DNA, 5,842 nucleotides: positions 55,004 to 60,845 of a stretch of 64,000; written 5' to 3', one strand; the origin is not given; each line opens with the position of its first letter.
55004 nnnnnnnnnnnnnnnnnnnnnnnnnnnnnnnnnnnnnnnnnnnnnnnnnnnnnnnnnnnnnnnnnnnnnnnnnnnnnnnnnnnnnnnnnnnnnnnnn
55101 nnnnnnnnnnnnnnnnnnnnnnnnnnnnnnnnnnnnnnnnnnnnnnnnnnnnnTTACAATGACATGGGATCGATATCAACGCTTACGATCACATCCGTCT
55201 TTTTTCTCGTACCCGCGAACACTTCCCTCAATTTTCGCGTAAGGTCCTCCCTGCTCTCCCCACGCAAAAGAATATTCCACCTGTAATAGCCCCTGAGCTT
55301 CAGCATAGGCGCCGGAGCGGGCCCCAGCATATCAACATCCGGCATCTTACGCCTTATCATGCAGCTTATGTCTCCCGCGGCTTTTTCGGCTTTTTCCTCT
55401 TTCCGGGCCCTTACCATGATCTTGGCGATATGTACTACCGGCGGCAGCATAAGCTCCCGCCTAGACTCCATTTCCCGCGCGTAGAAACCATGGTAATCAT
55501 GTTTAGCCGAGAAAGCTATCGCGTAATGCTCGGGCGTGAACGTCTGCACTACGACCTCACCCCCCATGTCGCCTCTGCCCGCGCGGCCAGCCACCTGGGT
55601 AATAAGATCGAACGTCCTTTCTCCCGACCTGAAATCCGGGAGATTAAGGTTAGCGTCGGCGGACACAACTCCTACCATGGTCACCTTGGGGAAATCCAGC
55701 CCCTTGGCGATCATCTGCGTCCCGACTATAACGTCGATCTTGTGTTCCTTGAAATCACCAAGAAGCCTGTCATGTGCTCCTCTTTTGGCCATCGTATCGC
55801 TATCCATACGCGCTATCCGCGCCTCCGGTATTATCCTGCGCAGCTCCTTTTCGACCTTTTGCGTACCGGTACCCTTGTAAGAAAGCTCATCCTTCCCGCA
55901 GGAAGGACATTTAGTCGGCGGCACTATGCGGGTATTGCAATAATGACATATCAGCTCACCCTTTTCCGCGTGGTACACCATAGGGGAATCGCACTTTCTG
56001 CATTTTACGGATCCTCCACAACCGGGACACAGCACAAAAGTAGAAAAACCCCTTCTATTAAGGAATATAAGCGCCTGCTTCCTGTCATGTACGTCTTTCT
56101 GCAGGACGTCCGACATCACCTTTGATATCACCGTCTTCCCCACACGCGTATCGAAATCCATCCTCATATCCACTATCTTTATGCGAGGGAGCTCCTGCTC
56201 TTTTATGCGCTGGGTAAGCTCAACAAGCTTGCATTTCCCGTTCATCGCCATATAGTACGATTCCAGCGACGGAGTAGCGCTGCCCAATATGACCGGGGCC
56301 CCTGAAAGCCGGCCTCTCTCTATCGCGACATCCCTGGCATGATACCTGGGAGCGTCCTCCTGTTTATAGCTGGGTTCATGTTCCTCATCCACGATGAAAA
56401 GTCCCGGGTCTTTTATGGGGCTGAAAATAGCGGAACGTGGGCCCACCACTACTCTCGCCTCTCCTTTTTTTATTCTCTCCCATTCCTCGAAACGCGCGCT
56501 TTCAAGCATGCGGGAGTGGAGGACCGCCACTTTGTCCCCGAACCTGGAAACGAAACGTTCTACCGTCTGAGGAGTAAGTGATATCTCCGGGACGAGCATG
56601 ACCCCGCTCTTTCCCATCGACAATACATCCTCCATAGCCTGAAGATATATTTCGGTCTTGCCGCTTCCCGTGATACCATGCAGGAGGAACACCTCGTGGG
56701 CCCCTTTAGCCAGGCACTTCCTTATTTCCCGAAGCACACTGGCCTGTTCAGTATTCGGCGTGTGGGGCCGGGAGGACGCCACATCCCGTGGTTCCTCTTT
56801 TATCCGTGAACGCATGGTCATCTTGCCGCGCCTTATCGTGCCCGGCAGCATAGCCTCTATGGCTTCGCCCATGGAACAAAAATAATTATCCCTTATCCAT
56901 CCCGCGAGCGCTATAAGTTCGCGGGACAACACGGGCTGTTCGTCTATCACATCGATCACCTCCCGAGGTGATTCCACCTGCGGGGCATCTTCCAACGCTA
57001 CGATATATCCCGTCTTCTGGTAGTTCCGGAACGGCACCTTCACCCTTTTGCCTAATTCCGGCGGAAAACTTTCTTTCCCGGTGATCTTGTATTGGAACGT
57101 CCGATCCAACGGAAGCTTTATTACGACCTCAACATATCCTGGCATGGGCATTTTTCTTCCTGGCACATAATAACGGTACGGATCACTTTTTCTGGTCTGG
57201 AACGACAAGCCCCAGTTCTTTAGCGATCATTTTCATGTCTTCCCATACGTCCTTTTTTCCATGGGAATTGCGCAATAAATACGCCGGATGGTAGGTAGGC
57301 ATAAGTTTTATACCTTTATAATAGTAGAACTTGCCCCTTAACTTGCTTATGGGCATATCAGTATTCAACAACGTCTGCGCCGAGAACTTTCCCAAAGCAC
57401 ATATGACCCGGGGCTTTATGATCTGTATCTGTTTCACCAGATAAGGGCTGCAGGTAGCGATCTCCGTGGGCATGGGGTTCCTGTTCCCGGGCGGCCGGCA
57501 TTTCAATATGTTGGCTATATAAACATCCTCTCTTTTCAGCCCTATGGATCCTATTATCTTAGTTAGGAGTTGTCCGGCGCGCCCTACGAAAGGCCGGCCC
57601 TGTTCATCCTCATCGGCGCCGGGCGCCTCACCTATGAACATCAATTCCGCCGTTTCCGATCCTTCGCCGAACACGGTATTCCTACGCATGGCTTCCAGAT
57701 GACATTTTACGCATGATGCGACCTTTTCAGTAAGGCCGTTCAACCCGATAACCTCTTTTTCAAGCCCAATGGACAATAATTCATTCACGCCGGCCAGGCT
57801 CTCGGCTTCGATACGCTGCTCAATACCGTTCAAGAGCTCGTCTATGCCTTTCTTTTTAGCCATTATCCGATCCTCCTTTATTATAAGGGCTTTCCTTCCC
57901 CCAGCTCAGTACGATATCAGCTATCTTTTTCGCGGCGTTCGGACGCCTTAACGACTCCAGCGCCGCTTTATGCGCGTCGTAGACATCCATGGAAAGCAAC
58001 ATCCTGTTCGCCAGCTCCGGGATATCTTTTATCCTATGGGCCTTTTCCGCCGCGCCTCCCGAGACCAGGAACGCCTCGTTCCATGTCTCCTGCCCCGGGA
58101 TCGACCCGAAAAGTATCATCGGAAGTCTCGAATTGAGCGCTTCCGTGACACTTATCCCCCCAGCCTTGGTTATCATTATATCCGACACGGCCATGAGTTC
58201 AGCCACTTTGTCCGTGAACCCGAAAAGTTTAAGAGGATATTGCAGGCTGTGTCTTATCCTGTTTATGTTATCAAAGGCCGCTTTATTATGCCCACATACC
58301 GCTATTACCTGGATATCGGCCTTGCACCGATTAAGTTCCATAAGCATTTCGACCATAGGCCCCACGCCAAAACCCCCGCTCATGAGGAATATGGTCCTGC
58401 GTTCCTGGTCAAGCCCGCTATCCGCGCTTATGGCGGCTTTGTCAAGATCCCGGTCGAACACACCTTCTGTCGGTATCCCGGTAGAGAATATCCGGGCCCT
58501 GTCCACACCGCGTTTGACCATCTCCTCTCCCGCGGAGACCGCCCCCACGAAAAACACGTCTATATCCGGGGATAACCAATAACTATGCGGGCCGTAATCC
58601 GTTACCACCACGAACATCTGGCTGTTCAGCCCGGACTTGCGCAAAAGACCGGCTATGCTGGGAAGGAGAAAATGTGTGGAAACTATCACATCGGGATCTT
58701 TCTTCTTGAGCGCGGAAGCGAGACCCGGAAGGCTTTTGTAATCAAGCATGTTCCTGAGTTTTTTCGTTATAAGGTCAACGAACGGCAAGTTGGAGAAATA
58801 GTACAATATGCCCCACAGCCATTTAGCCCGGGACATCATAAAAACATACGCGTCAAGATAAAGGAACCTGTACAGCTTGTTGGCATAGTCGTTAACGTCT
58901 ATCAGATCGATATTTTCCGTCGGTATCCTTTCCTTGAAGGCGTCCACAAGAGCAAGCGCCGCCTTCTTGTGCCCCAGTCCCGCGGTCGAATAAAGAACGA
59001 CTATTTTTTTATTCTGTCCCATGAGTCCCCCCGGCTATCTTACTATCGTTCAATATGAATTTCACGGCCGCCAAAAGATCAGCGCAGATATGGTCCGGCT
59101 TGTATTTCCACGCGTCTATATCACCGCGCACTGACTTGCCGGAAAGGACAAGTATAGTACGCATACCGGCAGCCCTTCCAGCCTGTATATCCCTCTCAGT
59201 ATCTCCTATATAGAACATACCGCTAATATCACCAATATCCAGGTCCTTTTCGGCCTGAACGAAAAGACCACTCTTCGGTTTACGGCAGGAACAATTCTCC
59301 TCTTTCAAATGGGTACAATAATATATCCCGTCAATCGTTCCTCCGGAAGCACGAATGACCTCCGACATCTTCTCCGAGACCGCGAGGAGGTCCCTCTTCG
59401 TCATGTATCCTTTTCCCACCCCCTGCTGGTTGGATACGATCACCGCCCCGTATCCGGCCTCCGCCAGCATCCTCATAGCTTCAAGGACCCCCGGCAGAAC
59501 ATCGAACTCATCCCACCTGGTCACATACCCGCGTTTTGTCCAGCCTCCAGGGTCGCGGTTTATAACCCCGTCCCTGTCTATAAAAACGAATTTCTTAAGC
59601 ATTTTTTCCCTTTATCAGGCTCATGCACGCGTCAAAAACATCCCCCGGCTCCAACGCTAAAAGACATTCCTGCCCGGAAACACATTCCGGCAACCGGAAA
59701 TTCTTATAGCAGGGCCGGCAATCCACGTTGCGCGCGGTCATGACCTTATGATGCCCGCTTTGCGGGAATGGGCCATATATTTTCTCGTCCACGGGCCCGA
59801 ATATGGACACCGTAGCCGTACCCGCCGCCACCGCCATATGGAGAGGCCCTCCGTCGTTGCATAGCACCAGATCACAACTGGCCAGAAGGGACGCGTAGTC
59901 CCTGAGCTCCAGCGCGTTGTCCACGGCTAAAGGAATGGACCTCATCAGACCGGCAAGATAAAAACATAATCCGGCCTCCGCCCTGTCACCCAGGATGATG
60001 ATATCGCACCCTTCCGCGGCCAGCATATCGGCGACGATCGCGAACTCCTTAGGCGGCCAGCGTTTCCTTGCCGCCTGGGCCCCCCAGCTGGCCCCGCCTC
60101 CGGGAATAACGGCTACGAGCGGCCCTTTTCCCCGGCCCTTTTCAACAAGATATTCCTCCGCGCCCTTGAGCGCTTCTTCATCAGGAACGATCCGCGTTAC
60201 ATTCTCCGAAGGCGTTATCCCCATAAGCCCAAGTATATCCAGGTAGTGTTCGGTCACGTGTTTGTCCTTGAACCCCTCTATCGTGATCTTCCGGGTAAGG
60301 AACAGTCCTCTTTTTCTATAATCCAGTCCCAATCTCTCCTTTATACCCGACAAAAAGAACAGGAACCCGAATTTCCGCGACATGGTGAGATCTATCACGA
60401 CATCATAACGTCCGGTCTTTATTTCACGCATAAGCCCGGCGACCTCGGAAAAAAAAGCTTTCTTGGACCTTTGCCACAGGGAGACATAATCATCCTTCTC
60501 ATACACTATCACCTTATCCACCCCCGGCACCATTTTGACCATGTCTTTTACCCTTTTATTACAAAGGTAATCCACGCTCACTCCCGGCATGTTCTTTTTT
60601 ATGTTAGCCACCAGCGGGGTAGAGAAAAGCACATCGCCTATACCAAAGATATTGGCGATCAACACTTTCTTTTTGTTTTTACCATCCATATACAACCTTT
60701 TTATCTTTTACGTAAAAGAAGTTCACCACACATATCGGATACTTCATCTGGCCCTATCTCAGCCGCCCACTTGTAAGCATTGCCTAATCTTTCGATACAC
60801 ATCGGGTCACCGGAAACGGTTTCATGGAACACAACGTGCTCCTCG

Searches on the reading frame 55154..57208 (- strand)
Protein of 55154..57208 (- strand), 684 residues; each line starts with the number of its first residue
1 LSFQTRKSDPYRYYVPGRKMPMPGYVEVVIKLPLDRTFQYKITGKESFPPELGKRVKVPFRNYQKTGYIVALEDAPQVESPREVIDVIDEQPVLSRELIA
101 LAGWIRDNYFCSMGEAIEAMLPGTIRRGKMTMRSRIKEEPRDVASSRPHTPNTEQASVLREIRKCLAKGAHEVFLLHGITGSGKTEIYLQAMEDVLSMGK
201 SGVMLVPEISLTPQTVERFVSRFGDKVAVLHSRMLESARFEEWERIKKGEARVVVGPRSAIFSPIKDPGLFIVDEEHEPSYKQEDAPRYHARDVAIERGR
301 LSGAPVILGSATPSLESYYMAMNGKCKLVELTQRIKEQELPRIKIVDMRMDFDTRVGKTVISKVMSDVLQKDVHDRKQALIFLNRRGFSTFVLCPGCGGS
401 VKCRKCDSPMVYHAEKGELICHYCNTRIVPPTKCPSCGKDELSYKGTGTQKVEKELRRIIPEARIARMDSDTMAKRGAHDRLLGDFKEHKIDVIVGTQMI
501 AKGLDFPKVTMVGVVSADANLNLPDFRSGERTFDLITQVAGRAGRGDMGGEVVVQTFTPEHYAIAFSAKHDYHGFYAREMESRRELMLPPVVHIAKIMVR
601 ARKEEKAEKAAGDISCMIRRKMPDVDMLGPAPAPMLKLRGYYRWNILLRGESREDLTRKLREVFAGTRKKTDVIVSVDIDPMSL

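Call 39: search_protein_families(library=pfam, proteins=[window:55154-57208:-], max_evalue=0.00001)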
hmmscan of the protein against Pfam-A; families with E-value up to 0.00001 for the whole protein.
window:55154-57208:- (684 aa): 6 families
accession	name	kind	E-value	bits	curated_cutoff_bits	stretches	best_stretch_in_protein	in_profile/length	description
PF17764.6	PriA_3primeBD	-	1.3e-25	89.5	22.7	1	27-122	1-96/96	3'DNA-binding domain (3'BD)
PF18074.6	PriA_C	-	1.4e-20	74.4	26.9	1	590-681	1-95/95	Primosomal protein N C-terminal domain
PF00270.35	DEAD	-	2.2e-15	57.2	26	1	172-316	15-162/167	DEAD/DEAH box helicase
PF04851.21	ResIII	-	8.9e-14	52.2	22.5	1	150-313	3-162/164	Type III restriction enzyme, res subunit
PF00271.37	Helicase_C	-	3.2e-12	47.1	23.5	1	451-545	27-108/110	Helicase conserved C-terminal domain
PF18319.7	Zn_ribbon_PriA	-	1.3e-08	35.1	26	1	403-426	1-24/27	PriA DNA helicase Cys-rich region (CRR) domain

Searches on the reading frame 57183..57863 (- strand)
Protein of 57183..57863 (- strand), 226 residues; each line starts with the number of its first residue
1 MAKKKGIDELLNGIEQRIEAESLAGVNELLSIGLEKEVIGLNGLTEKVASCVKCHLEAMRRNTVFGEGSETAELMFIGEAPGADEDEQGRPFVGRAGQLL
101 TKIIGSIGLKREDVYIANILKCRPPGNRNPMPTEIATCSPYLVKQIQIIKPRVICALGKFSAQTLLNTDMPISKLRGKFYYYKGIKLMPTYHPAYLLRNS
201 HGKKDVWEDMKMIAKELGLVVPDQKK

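Call 39: search_protein_families(library=pfam, proteins=[window:57183-57863:-], max_evalue=0.00001)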
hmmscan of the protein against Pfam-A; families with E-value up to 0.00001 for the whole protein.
window:57183-57863:- (226 aa): 1 family
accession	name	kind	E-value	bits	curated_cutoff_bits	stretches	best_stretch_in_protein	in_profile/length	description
PF03167.25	UDG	-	1.6e-40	138.9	24.3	1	65-210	1-140/141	Uracil DNA glycosylase superfamily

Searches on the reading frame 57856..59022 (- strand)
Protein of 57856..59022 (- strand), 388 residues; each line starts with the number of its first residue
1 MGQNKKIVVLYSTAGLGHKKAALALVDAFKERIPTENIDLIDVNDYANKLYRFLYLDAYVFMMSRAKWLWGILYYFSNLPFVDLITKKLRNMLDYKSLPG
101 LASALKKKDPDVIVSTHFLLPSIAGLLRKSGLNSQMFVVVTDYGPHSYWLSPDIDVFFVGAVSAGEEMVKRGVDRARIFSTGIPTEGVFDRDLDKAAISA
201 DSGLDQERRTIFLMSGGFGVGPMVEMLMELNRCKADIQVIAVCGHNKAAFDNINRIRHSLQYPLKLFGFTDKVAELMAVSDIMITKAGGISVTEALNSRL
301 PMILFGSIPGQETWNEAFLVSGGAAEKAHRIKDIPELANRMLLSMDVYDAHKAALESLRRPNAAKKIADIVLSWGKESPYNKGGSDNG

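Call 39: search_protein_families(library=pfam, proteins=[window:57856-59022:-], max_evalue=0.00001)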
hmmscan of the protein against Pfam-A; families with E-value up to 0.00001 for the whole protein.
window:57856-59022:- (388 aa): 2 families
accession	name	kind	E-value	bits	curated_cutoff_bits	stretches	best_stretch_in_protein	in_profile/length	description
PF06925.17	MGDG_synth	-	2.2e-24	86.8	25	1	18-184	1-168/169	Monogalactosyldiacylglycerol (MGDG) synthase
PF04101.22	Glyco_tran_28_C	-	5.1e-10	40.1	22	1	225-305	16-97/166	Glycosyltransferase family 28 C-terminal domain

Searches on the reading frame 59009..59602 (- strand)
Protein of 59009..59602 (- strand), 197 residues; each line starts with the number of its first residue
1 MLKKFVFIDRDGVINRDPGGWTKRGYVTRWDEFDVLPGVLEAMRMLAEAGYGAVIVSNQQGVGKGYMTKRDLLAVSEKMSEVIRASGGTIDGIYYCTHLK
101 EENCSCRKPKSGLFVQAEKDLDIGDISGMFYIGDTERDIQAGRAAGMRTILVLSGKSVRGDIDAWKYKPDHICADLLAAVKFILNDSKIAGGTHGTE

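Call 39: search_protein_families(library=pfam, proteins=[window:59009-59602:-], max_evalue=0.00001)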
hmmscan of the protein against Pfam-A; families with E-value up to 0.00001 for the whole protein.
window:59009-59602:- (197 aa): 4 families
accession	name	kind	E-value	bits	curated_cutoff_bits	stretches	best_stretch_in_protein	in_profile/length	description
PF13242.12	Hydrolase_like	-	7.8e-17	61.4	22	1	106-178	2-74/75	HAD-hyrolase-like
PF08645.17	PNK3P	-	2.5e-09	37.5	22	1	35-176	29-144/161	Polynucleotide kinase 3 phosphatase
PF13419.12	HAD_2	-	7.1e-08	33.2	23.8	1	100-152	127-178/178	Haloacid dehalogenase-like hydrolase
PF00702.32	Hydrolase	-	3.9e-07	31.1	26.4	1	22-146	86-191/191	haloacid dehalogenase-like hydrolase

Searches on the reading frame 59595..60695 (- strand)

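Call 39: search_protein_families(library=pfam, proteins=[window:59595-60695:-], max_evalue=0.00001)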
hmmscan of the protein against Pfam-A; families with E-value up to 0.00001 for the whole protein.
window:59595-60695:- (366 aa): 1 family
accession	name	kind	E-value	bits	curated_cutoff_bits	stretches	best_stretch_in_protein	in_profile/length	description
PF01075.23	Glyco_transf_9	-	2.6e-26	92.9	22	1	88-331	4-238/247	Glycosyltransferase family 9 (heptosyltransferase)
